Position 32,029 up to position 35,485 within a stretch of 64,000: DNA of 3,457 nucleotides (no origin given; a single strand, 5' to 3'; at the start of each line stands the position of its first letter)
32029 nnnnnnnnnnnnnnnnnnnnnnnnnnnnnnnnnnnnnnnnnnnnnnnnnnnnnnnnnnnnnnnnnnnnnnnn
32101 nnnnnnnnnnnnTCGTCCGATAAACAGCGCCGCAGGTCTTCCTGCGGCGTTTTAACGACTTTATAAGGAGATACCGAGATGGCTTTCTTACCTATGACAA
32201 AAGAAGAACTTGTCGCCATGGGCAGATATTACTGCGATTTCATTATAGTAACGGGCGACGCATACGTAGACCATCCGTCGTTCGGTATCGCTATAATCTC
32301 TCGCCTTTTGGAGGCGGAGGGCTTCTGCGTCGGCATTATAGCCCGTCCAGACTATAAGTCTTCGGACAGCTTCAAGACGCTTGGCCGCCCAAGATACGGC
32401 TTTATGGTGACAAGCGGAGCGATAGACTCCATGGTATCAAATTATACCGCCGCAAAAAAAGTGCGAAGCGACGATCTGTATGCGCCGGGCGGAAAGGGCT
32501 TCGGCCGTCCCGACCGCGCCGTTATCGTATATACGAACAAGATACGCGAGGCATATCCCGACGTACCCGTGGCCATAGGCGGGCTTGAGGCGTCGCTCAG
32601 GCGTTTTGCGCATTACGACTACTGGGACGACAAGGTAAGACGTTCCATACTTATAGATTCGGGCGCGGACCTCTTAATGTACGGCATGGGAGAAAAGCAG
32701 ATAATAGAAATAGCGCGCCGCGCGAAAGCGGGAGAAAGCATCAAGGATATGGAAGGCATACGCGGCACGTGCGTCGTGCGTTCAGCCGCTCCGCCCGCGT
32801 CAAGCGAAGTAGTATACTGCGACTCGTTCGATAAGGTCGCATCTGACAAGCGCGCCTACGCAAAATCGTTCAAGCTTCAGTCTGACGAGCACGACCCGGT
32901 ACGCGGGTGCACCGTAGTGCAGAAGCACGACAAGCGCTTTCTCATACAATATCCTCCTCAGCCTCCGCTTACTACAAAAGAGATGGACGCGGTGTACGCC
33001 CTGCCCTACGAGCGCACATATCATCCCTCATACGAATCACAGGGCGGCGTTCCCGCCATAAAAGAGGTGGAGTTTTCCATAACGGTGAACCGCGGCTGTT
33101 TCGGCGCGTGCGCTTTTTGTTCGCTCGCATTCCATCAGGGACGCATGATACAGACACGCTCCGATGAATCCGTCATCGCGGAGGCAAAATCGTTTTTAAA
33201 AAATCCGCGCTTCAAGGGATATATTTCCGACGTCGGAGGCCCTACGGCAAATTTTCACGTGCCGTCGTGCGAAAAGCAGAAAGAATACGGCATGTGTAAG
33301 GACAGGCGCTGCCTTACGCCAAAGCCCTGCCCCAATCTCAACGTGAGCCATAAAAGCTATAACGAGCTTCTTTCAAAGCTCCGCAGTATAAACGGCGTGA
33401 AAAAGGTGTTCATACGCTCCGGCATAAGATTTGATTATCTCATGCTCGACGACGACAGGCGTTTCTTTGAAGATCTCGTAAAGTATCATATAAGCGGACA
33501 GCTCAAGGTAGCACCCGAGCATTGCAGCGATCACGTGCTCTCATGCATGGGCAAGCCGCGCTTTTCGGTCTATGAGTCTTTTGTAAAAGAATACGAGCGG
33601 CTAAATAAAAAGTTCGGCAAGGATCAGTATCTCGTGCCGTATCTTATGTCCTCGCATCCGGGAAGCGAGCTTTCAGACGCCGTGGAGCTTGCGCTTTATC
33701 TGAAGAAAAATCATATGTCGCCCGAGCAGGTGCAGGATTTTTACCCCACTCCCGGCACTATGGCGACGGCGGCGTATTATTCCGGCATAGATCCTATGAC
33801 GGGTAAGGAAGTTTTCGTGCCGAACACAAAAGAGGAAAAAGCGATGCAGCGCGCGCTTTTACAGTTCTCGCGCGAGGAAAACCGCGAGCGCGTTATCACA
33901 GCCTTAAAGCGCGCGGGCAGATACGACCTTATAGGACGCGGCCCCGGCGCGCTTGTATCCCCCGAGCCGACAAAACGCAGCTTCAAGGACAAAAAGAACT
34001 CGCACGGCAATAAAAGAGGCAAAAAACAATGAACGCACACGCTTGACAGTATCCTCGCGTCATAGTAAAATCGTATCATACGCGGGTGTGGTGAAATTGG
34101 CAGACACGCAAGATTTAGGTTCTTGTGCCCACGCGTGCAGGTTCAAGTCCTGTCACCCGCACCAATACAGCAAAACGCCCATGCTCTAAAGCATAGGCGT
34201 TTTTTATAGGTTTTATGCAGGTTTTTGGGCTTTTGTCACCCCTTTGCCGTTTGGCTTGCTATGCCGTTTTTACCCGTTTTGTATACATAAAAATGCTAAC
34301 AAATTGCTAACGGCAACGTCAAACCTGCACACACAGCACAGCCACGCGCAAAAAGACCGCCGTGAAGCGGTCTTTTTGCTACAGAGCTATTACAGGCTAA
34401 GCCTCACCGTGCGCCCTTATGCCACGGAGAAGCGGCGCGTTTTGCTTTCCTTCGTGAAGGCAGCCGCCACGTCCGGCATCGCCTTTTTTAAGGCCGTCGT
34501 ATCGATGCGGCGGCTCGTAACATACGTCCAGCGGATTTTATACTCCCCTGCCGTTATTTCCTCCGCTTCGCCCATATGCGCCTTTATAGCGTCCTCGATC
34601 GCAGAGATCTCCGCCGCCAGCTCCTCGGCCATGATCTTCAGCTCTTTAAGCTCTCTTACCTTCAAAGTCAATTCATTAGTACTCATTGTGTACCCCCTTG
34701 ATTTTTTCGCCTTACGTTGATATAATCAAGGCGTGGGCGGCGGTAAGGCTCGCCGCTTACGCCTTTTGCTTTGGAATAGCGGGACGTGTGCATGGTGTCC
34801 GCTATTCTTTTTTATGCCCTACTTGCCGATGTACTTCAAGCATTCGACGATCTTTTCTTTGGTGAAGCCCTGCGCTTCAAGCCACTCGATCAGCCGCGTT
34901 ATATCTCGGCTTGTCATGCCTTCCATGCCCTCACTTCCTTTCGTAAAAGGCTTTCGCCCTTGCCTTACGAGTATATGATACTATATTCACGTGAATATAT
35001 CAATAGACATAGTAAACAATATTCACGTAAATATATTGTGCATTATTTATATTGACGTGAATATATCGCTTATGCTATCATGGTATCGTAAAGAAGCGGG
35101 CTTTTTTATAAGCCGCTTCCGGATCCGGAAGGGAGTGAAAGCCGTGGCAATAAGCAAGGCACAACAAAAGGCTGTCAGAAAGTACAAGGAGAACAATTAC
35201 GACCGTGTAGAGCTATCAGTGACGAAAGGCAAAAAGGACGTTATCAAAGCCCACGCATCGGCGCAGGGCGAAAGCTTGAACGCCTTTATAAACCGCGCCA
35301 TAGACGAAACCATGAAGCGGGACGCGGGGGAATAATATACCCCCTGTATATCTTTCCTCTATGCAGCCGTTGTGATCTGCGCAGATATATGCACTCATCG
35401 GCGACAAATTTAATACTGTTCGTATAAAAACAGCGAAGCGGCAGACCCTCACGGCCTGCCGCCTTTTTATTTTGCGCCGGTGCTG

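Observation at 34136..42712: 8.6-kb tRNA-Leu-integrated element with switch, replication and sigma modules but no virion or transfer genes (possibly satellite/PICI-like)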

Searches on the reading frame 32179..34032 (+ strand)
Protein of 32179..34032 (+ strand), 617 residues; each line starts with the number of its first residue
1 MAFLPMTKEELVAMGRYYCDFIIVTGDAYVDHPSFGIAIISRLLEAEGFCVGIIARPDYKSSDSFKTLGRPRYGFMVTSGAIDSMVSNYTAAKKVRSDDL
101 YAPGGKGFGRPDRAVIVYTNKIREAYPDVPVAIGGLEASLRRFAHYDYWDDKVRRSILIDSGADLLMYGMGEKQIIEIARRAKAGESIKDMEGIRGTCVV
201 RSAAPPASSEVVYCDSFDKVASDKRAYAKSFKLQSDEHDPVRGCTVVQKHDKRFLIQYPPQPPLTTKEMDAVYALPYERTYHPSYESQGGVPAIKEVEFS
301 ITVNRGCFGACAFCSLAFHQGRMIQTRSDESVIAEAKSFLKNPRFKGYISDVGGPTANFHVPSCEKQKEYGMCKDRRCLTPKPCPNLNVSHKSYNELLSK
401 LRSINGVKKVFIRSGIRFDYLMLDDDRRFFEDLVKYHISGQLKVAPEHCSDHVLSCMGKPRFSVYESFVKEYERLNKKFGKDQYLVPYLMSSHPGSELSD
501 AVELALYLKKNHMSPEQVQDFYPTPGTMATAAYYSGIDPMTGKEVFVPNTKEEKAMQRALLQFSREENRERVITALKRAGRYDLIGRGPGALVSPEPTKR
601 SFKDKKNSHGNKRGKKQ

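Call 9: search_protein_families(library=pfam, max_evalue=0.01, proteins=[window:32179-34032:+])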
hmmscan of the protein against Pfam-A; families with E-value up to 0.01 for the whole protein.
window:32179-34032:+ (617 aa): 3 families
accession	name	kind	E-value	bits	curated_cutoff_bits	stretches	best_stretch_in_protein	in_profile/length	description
PF08497.15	Radical_SAM_N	-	4.4e-131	437.1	25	1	3-300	1-301/301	Radical SAM N-terminal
PF11842.13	DUF3362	-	1.2e-18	68.2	27.6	1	516-599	1-89/151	Domain of unknown function (DUF3362)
PF04055.27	Radical_SAM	-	0.00012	22.7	29.5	1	302-476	2-140/166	Radical SAM superfamily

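Call 11: find_encoding_contigs(protein=window:32179-34032:+, flank=10000, max_places=10)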
Protein window:32179-34032:+ (617 aa): 6 contigs read that carry it; 3 places shown.
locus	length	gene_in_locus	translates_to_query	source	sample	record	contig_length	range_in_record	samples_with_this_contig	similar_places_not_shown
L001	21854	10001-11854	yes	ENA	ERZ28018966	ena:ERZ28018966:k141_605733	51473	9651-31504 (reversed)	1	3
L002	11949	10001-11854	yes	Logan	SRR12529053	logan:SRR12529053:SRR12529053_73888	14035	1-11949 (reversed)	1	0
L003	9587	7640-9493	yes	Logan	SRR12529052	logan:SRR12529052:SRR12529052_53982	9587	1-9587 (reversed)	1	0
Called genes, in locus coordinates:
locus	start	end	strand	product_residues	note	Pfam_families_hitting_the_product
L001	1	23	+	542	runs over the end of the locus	-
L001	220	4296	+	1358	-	PF13306:LRR_5, PF02368:Big_2, PF26918:Ig_Eae (weak)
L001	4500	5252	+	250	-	PF00188:CAP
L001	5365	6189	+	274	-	PF03358:FMN_red (weak), PF12682:Flavodoxin_4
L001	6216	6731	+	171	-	PF03358:FMN_red, PF12682:Flavodoxin_4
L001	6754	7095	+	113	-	PF07883:Cupin_2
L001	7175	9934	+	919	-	PF13491:FtsK_4TM, PF17854:FtsK_alpha, PF01580:FtsK_SpoIIIE, PF09397:FtsK_gamma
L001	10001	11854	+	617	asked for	PF08497:Radical_SAM_N, PF11842:DUF3362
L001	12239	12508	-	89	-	-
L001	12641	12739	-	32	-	-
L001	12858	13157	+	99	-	PF10723:RepB-RCR_reg (weak)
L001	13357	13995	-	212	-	-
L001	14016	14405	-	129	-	-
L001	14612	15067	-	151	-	PF07374:DUF1492 (weak), PF04545:Sigma70_r4 (weak), PF08281:Sigma70_r4_2 (weak)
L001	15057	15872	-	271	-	PF04542:Sigma70_r2, PF08281:Sigma70_r4_2 (weak), PF04545:Sigma70_r4 (weak)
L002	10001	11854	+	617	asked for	PF08497:Radical_SAM_N, PF11842:DUF3362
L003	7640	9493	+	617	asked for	PF08497:Radical_SAM_N, PF11842:DUF3362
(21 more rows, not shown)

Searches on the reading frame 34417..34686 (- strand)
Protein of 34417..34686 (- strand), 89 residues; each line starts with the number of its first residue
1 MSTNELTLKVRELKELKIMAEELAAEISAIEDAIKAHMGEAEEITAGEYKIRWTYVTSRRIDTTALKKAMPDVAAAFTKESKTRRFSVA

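Call 7: search_protein_families(library=pfam, max_evalue=0.01, proteins=[window:34417-34686:-])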
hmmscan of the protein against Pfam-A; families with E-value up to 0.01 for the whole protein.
window:34417-34686:- (89 aa): 0 families

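Call 8: search_protein_families(library=phrogs, max_evalue=0.01, proteins=[window:34417-34686:-])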
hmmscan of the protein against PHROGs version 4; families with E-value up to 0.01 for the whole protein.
window:34417-34686:- (89 aa): 3 families
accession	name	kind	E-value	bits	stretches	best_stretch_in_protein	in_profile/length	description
phrog_434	-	DNA, RNA and nucleotide metabolism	1.5e-15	58.3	1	6-88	274-361/372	RecE-like recombination exonuclease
phrog_1956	-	unknown function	4.7e-11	43.7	1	5-88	6-90/93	-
phrog_6244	-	unknown function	9.9e-10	39.9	1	6-88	17-105/107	-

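Call 10: search_protein_families(library=ncbifam, max_evalue=0.01, proteins=[window:34417-34686:-])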
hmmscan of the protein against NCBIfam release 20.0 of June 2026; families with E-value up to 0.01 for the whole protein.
window:34417-34686:- (89 aa): 0 families

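Call 79: search_protein_families(library=padloc, max_evalue=0.01, proteins=[window:34417-34686:-])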
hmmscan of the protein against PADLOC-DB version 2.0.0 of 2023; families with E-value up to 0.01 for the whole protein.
window:34417-34686:- (89 aa): 0 families

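Call 106: find_encoding_contigs(protein=window:34417-34686:-, flank=10000, max_places=10)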
Protein window:34417-34686:- (89 aa): 6 contigs read that carry it; 3 places shown.
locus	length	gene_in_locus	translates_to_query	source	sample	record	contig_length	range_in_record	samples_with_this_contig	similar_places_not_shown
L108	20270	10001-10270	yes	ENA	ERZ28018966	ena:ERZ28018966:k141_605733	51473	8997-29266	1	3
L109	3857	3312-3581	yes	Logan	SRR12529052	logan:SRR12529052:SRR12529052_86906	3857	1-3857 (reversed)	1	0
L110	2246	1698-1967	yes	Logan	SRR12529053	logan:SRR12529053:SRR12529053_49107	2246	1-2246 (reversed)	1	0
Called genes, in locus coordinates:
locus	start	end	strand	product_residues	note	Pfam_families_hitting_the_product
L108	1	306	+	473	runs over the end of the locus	PF13641:Glyco_tranf_2_3, PF00535:Glycos_transf_2, PF03142:Chitin_synth_2 (faint), PF13632:Glyco_trans_2_3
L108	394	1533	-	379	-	PF13306:LRR_5, PF13855:LRR_8 (faint), PF13306:LRR_5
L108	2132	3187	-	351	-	PF00589:Phage_integrase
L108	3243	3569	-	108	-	-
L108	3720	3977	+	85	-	-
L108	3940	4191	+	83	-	-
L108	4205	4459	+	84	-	-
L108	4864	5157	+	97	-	PF13730:HTH_36 (weak)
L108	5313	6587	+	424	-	PF00772:DnaB, PF03796:DnaB_C, PF06745:ATPase, PF13481:AAA_25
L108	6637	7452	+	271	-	PF04542:Sigma70_r2, PF08281:Sigma70_r4_2 (weak), PF04545:Sigma70_r4 (weak)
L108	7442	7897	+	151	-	PF07374:DUF1492 (weak), PF04545:Sigma70_r4 (weak), PF08281:Sigma70_r4_2 (weak)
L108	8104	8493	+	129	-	-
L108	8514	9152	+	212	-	-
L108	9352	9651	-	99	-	PF10723:RepB-RCR_reg (weak)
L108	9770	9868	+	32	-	-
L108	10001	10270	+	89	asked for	-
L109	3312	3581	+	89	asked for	-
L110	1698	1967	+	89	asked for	-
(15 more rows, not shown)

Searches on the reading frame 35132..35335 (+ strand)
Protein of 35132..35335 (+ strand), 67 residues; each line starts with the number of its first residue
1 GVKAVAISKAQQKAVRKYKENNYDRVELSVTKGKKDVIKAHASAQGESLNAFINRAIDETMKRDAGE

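Call 7: search_protein_families(library=pfam, max_evalue=0.01, proteins=[window:35132-35335:+])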
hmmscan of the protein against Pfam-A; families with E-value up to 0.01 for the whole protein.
window:35132-35335:+ (67 aa): 0 families

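Call 8: search_protein_families(library=phrogs, max_evalue=0.01, proteins=[window:35132-35335:+])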
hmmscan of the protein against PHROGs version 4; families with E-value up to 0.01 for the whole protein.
window:35132-35335:+ (67 aa): 4 families
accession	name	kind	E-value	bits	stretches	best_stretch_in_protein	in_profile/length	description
phrog_13890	-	unknown function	1.2e-19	71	1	8-65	2-59/73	-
phrog_582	-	transcription regulation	7.7e-05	24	1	8-64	42-98/105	Arc-like repressor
phrog_795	-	other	0.0053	18.1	1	11-62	5-56/116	partition protein ATPase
phrog_6506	-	transcription regulation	0.0071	17.4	0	37-64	23-50/59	Arc-like repressor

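Call 10: search_protein_families(library=ncbifam, max_evalue=0.01, proteins=[window:35132-35335:+])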
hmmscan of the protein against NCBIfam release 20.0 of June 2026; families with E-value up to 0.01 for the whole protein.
window:35132-35335:+ (67 aa): 0 families

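Call 79: search_protein_families(library=padloc, max_evalue=0.01, proteins=[window:35132-35335:+])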
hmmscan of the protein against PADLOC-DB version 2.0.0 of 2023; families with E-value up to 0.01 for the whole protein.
window:35132-35335:+ (67 aa): 1 family
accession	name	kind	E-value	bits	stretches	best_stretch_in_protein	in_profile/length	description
PDLC02781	SspC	-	0.0062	12.3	1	10-64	83-131/1104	SspC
